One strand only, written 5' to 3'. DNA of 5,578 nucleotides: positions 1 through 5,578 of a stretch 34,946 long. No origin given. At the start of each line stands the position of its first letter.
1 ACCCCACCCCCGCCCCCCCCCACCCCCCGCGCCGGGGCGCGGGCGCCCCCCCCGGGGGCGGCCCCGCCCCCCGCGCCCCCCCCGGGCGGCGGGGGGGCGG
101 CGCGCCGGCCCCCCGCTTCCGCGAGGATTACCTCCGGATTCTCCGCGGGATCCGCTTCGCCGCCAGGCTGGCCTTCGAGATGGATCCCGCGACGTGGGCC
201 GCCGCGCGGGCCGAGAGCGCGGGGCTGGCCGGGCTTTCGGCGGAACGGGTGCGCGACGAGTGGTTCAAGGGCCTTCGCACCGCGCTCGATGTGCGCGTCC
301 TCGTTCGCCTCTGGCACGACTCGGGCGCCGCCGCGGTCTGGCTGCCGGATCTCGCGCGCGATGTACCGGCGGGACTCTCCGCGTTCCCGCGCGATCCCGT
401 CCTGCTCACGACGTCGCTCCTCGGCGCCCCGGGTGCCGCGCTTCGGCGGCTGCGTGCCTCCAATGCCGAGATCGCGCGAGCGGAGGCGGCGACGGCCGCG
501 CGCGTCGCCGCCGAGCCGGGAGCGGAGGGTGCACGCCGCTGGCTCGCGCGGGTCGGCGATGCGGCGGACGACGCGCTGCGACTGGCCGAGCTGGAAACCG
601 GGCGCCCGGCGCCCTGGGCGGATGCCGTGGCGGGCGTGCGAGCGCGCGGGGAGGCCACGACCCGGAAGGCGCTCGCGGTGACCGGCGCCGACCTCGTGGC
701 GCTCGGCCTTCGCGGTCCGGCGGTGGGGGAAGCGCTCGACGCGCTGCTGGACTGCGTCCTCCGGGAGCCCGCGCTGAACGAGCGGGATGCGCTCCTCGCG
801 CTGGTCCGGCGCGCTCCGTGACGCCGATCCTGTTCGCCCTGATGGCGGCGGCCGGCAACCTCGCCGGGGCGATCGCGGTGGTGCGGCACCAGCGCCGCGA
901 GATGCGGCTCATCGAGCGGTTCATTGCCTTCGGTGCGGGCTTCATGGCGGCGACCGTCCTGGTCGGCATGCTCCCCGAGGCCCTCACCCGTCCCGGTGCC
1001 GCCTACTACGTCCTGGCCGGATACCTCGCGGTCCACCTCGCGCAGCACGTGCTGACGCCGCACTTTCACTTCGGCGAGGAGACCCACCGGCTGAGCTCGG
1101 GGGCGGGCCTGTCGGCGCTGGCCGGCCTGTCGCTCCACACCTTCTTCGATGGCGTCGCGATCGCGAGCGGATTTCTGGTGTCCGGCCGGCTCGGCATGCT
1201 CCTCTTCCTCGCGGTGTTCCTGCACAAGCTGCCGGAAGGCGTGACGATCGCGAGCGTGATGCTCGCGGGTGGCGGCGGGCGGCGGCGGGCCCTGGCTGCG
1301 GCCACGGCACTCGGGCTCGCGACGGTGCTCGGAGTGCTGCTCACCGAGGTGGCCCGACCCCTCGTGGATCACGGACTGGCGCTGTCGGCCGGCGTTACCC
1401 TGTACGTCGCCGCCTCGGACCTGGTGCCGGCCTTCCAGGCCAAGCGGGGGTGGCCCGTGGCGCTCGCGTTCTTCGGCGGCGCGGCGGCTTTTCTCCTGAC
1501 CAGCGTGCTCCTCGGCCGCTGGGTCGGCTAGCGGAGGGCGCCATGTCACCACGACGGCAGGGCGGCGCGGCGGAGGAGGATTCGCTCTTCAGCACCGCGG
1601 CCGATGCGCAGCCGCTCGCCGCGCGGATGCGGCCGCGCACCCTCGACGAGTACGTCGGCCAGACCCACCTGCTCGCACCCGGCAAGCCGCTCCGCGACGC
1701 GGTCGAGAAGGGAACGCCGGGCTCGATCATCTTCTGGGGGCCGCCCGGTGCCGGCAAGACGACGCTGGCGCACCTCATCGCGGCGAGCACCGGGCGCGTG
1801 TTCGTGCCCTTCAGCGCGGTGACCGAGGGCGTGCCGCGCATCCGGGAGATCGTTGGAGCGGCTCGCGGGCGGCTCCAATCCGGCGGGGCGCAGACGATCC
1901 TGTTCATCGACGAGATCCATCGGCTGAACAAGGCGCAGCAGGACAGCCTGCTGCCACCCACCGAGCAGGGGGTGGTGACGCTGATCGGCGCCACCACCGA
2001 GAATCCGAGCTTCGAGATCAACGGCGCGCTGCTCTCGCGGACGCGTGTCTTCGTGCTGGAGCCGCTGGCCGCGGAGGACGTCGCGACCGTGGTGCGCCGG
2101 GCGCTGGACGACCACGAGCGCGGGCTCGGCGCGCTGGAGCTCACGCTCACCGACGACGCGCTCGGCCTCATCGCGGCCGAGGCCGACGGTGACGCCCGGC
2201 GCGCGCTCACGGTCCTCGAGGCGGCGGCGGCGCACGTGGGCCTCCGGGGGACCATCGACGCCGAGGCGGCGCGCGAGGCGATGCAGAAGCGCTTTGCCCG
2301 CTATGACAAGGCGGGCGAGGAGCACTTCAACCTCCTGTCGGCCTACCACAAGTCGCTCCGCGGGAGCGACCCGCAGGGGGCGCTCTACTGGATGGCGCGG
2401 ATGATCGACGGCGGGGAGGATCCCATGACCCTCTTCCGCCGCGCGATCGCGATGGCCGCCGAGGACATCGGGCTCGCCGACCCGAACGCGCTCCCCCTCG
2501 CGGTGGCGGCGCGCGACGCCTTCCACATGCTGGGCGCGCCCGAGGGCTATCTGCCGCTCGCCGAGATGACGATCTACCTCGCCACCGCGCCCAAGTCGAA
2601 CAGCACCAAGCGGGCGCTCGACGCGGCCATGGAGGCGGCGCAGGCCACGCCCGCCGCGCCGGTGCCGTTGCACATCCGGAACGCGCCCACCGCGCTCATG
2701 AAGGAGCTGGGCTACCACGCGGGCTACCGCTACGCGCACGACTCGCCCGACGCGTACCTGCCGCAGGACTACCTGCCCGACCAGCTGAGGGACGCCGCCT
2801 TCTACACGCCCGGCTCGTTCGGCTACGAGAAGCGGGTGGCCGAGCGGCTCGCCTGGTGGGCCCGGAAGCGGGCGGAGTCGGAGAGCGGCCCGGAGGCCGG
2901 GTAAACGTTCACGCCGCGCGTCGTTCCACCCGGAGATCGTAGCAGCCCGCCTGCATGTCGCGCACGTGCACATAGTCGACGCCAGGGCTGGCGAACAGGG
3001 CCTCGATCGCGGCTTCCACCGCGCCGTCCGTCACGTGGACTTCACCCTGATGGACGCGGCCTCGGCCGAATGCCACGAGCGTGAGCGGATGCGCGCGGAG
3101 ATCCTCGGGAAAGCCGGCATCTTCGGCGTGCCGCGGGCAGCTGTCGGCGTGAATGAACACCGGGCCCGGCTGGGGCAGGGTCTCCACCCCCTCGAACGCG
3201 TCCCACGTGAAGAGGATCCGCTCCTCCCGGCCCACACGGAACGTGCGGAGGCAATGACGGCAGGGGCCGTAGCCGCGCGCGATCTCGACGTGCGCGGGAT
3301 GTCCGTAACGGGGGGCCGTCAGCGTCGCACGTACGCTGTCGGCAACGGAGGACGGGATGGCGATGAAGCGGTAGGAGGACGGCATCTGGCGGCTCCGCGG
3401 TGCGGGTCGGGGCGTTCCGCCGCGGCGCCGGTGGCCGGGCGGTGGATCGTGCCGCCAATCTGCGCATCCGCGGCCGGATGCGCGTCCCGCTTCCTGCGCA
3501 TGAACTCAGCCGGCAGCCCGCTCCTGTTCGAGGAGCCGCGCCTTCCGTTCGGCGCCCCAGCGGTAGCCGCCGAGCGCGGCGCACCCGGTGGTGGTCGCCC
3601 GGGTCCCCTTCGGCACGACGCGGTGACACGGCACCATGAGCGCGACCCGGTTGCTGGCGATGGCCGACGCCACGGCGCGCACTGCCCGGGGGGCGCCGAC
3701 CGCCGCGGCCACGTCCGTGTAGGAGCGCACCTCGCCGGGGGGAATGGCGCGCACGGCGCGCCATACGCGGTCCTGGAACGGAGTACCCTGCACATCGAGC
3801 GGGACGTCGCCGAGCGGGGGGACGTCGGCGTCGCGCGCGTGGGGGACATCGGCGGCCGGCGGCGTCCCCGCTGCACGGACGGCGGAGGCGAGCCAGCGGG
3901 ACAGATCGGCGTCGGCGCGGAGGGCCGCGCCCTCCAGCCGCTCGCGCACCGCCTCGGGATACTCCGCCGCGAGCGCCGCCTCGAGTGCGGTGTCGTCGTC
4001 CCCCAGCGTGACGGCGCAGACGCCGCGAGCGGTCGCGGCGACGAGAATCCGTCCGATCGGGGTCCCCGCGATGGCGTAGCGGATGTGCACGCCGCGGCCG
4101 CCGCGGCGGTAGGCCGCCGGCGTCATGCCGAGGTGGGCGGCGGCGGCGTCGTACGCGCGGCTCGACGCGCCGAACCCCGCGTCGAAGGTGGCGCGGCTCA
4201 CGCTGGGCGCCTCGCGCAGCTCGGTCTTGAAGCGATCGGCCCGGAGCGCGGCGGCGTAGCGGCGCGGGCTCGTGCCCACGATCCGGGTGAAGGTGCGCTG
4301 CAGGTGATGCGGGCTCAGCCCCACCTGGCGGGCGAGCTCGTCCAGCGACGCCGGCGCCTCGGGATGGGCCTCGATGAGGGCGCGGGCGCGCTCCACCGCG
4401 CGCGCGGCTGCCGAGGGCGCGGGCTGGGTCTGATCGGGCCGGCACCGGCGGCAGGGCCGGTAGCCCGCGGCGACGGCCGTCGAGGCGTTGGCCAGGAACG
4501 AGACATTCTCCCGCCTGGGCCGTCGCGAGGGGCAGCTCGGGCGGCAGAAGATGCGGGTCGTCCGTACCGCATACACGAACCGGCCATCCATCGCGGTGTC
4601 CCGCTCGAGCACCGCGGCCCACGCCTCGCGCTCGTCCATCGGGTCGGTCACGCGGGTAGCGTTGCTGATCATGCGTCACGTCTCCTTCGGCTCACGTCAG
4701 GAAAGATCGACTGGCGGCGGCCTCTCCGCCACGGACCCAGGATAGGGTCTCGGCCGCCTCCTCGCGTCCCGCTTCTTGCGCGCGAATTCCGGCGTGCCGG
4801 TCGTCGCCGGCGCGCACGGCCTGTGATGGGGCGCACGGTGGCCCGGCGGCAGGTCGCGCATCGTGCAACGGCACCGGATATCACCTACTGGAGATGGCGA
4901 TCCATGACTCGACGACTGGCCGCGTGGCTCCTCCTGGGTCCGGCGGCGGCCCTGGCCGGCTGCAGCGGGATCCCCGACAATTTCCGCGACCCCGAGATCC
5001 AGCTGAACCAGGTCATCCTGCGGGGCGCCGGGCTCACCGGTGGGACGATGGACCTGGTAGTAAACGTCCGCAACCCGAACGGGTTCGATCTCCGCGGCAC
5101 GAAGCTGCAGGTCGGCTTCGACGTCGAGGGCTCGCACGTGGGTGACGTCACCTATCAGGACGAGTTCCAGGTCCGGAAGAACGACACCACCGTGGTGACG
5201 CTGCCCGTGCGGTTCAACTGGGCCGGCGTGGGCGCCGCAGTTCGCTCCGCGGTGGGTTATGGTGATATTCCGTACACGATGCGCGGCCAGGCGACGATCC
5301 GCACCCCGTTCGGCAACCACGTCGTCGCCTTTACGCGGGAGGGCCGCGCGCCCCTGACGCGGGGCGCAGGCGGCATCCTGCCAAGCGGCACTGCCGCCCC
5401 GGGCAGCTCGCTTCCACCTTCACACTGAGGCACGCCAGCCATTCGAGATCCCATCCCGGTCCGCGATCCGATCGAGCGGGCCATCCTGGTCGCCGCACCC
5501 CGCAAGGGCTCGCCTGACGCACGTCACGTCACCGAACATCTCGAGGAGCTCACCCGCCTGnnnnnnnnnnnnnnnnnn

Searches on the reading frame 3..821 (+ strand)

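Call 13: search_protein_families(library=pfam, proteins=[window:3-821:+])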
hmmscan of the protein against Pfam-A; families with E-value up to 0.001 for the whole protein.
window:3-821:+ (272 aa): 2 families
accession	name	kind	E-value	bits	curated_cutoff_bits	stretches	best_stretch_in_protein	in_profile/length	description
PF12627.12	PolyA_pol_RNAbd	-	7e-07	29.4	22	1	58-118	2-61/64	Probable RNA and SrmB- binding site of polymerase A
PF13735.12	tRNA_NucTran2_2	-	0.00021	21.7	27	1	220-267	99-148/149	tRNA nucleotidyltransferase domain 2 putative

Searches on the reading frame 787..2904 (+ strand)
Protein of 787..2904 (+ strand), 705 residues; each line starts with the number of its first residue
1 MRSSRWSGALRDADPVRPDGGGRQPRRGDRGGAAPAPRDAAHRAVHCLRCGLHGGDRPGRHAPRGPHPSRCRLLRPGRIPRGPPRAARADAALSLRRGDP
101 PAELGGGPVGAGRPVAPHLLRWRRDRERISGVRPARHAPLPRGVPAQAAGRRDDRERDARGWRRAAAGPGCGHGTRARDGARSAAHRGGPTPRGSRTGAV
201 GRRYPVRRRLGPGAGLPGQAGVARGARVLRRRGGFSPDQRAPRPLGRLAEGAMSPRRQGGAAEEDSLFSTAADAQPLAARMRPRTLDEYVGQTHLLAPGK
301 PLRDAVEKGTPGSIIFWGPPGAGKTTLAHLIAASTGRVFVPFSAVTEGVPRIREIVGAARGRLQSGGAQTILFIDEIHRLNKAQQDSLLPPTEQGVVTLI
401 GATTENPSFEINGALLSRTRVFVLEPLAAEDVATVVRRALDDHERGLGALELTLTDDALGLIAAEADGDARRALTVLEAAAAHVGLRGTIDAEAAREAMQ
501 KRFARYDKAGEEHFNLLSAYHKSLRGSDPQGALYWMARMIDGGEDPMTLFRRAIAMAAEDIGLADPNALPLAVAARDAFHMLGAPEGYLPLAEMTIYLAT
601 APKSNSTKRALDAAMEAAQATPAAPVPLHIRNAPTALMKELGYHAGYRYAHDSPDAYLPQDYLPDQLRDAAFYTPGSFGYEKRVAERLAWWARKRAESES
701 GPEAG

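Call 13: search_protein_families(library=pfam, proteins=[window:787-2904:+])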
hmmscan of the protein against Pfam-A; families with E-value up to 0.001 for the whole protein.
window:787-2904:+ (705 aa): 9 families
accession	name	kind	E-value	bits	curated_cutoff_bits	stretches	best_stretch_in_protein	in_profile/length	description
PF12002.13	MgsA_C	-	1.2e-64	217.7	27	1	526-691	1-166/167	MgsA AAA+ ATPase C terminal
PF16193.11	AAA_assoc_2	-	1.9e-21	76.5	34.3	1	450-525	3-81/81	AAA C-terminal domain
PF00004.35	AAA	-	1.6e-13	51.7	21.2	1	314-422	1-126/131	ATPase family associated with various cellular activities (AAA)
PF05496.18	RuvB_N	-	2.2e-13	50.7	27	1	281-399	1-115/159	Holliday junction DNA helicase RuvB P-loop domain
PF07728.20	AAA_5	-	8.7e-06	26.2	22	1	314-402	2-100/139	AAA domain (dynein-related subfamily)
PF01078.27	Mg_chelatase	-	0.00011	22.2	20.3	0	368-404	106-142/207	Magnesium chelatase, subunit ChlI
PF00158.32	Sigma54_activat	-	0.00015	21.9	20.2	0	368-406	93-131/168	Sigma-54 interaction domain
PF13401.12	AAA_22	-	0.00016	22.4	27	0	310-335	4-29/130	AAA domain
PF13191.12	AAA_16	-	0.00031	21.7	32.6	0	304-358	17-72/167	AAA ATPase domain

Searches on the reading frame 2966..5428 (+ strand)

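Call 13: search_protein_families(library=pfam, proteins=[window:2966-5428:+])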
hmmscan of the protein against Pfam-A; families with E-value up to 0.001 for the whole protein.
window:2966-5428:+ (820 aa): 1 family
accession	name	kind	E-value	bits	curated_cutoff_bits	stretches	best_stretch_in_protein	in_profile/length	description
PF03168.19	LEA_2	-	6.5e-14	52.6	25.4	1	699-792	2-97/98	Late embryogenesis abundant protein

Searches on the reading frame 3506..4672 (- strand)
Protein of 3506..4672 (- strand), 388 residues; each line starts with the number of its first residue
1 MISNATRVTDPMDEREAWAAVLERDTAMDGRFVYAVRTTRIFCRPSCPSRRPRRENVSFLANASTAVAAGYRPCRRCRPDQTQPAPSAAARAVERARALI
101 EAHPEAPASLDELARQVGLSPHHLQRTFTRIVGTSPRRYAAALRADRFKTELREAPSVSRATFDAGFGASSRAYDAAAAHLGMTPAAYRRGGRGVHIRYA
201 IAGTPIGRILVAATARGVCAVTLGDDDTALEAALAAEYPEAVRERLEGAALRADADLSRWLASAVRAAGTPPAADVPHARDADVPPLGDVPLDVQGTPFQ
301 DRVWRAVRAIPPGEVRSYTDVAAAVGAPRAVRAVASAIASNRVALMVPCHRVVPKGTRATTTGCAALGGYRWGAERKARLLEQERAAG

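Call 13: search_protein_families(library=pfam, proteins=[window:3506-4672:-])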
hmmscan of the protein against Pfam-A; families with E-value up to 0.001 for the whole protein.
window:3506-4672:- (388 aa): 5 families
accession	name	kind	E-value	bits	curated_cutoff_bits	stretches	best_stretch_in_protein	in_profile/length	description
PF02805.21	Ada_Zn_binding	-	8.4e-32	109.4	23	1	17-80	2-65/65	Metal binding domain of Ada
PF01035.26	DNA_binding_1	-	8.6e-28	96.4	27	1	298-385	1-80/81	6-O-methylguanine DNA methyltransferase, DNA binding domain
PF12833.13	HTH_18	-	2.2e-17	63.5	33.6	1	113-190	1-79/80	Helix-turn-helix domain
PF00165.29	HTH_AraC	-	4.4e-09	36.7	26.6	1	103-139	4-40/42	Bacterial regulatory helix-turn-helix proteins, AraC family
PF02870.21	Methyltransf_1N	-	0.00016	22.6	21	1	197-237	1-40/71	6-O-methylguanine DNA methyltransferase, ribonuclease-like domain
